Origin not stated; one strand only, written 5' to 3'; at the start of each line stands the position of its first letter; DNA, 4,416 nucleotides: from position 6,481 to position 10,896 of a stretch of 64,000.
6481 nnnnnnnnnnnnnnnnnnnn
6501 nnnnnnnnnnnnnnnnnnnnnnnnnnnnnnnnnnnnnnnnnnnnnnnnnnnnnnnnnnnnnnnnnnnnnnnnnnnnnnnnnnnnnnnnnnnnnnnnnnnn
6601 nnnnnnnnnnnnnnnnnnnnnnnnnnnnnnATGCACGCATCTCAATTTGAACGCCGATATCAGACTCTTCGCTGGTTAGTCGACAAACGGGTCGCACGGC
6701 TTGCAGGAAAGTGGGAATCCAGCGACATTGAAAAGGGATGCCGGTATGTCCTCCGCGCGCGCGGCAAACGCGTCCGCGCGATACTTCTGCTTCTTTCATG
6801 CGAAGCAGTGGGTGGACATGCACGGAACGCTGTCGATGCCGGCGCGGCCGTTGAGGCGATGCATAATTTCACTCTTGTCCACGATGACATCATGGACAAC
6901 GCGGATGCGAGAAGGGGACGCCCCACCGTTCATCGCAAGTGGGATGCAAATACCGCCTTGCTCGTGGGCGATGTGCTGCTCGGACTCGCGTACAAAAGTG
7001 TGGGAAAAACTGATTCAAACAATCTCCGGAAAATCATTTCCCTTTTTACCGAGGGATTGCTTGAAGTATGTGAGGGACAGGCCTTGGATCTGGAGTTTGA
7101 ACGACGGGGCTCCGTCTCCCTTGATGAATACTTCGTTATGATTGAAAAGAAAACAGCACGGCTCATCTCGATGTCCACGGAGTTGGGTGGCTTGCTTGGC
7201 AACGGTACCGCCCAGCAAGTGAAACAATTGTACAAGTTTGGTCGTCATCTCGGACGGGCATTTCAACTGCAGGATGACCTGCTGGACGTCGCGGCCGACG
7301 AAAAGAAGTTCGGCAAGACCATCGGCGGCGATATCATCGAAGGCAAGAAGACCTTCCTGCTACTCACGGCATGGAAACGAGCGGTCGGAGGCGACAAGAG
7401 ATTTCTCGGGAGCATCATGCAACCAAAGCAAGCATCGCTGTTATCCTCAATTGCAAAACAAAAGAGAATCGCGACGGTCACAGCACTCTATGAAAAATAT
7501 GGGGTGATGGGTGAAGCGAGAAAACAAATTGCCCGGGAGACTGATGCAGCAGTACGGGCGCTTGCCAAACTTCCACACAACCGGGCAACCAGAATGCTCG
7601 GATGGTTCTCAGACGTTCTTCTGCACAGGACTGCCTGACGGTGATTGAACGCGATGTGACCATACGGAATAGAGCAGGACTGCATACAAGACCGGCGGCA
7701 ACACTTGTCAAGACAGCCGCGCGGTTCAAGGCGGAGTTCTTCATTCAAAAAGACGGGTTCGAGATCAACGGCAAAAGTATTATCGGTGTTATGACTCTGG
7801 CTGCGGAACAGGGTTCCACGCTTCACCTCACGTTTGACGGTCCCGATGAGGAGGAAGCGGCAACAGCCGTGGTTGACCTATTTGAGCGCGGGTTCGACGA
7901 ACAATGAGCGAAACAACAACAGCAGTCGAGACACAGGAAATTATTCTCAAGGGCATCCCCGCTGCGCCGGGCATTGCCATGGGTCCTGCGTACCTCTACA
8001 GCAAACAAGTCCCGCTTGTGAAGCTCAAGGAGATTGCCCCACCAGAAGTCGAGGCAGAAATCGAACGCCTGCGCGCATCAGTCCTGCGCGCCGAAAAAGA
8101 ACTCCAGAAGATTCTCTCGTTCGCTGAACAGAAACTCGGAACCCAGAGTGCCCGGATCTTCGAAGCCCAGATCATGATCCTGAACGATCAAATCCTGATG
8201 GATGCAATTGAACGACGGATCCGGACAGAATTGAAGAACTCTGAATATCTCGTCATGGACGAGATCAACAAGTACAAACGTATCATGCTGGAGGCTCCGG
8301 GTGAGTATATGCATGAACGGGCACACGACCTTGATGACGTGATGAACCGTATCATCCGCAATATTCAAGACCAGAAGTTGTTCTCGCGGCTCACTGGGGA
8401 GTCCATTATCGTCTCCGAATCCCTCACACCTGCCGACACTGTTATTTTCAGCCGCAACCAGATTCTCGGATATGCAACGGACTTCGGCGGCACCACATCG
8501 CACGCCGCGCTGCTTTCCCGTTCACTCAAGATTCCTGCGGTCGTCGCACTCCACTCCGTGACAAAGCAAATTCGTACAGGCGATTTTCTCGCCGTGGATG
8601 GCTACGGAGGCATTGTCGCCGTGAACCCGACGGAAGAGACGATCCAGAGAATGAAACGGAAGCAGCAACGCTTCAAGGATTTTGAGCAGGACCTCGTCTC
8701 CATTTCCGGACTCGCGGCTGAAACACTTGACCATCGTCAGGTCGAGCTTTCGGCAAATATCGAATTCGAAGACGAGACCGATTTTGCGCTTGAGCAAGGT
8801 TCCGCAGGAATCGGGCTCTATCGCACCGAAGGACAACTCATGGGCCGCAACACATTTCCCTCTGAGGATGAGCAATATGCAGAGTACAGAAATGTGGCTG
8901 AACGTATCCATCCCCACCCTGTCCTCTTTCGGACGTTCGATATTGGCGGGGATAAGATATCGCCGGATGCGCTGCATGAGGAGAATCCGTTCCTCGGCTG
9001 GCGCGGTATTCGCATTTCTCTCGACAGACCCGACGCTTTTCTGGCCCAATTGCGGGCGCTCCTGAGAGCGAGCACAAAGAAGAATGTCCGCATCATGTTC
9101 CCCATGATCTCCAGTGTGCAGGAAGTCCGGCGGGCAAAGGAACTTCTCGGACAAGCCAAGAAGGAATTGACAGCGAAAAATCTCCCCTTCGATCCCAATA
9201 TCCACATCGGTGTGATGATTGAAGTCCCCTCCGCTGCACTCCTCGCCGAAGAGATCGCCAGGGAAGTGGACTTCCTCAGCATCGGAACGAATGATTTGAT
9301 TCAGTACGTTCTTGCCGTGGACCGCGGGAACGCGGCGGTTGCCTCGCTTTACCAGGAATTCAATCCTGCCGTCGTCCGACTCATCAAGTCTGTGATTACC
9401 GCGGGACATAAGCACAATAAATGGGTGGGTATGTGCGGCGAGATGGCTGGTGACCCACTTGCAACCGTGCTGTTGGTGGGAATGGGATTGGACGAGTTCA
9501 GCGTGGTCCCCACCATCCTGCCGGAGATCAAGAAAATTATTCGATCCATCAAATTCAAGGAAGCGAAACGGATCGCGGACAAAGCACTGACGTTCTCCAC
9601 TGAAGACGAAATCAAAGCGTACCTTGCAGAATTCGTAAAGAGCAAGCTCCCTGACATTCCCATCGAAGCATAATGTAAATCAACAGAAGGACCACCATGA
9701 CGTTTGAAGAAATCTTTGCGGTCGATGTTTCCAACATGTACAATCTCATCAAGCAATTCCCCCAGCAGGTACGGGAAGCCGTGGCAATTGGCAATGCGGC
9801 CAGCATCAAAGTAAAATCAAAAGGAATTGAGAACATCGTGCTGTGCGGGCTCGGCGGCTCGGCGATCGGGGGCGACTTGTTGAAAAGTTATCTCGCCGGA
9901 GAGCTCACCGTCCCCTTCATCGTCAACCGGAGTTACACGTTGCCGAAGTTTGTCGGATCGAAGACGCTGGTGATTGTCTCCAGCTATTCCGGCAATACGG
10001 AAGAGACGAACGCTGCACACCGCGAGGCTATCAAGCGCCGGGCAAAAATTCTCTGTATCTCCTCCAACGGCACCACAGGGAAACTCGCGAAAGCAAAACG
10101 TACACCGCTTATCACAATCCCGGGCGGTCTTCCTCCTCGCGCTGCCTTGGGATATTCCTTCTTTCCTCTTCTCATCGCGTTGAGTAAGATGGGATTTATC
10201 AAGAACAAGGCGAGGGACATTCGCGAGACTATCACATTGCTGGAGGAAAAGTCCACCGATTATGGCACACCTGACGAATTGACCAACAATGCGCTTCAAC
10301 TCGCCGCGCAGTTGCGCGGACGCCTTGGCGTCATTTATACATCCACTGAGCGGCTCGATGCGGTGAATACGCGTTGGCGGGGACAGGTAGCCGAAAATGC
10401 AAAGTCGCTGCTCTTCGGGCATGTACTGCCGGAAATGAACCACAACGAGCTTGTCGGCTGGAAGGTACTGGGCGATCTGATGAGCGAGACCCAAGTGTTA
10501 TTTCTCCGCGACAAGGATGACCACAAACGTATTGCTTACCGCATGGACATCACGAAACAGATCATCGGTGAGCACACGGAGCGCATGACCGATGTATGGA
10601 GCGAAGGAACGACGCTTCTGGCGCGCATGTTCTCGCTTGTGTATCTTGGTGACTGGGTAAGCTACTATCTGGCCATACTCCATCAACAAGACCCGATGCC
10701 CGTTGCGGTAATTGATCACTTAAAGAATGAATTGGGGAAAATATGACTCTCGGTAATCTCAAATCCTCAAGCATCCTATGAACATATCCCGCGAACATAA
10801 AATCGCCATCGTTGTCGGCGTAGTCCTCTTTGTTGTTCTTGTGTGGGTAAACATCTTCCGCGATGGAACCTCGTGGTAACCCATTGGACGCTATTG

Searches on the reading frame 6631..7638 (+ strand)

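Call 38: search_protein_families(library=pfam, proteins=[window:6631-7638:+], max_evalue=0.00001)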
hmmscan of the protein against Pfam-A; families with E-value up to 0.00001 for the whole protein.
window:6631-7638:+ (335 aa): 1 family
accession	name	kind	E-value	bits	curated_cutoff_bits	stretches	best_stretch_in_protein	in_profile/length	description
PF00348.22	polyprenyl_synt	-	3.5e-70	236.5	27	1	33-267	4-237/251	Polyprenyl synthetase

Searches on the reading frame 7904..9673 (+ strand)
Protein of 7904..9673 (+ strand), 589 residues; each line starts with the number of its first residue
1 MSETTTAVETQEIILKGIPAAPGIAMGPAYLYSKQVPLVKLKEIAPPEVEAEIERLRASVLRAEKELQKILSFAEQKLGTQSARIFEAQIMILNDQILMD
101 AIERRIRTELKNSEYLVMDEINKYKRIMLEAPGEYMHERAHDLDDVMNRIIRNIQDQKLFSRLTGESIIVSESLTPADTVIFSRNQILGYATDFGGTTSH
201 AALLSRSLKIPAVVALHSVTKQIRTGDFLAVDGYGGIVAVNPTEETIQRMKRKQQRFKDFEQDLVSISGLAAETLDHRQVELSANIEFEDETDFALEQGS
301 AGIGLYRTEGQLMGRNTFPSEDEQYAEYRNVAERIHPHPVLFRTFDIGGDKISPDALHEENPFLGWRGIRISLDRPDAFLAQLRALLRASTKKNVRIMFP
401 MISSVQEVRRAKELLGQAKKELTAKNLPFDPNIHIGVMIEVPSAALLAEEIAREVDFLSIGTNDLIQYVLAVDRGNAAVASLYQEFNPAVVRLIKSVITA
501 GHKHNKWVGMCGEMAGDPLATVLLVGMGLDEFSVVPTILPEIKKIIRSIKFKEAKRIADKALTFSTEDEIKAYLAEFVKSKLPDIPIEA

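Call 38: search_protein_families(library=pfam, proteins=[window:7904-9673:+], max_evalue=0.00001)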
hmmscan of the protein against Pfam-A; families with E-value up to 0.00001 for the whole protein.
window:7904-9673:+ (589 aa): 3 families
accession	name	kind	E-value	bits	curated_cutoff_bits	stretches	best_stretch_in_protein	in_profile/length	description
PF02896.24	PEP-utilizers_C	-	2.3e-108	362.3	22.8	1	270-550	10-292/293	PEP-utilising enzyme, PEP-binding domain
PF05524.18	PEP-utilisers_N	-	8.7e-26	90.9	24.4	1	16-139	1-121/121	PEP-utilising enzyme, N-terminal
PF00391.29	PEP-utilizers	-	1.1e-18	67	23.1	1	166-236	4-72/72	PEP-utilising enzyme, mobile domain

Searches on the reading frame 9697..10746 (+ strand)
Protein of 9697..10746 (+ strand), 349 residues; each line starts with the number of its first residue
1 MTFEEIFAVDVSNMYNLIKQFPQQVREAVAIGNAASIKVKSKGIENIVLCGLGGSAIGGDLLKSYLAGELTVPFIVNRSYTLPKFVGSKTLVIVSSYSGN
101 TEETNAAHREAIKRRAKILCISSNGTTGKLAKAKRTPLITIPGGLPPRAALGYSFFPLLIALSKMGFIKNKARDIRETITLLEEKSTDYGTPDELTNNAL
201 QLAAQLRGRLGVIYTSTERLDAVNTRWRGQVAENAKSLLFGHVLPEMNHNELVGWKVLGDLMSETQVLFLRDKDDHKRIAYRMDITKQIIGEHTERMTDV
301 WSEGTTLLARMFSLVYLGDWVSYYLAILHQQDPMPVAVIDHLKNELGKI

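Call 38: search_protein_families(library=pfam, proteins=[window:9697-10746:+], max_evalue=0.00001)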
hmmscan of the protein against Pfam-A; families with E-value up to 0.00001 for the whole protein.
window:9697-10746:+ (349 aa): 1 family
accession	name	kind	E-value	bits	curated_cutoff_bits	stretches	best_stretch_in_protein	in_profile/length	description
PF10432.14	bact-PGI_C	-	6.3e-52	176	24.5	1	197-346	3-151/151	Bacterial phospho-glucose isomerase C-terminal SIS domain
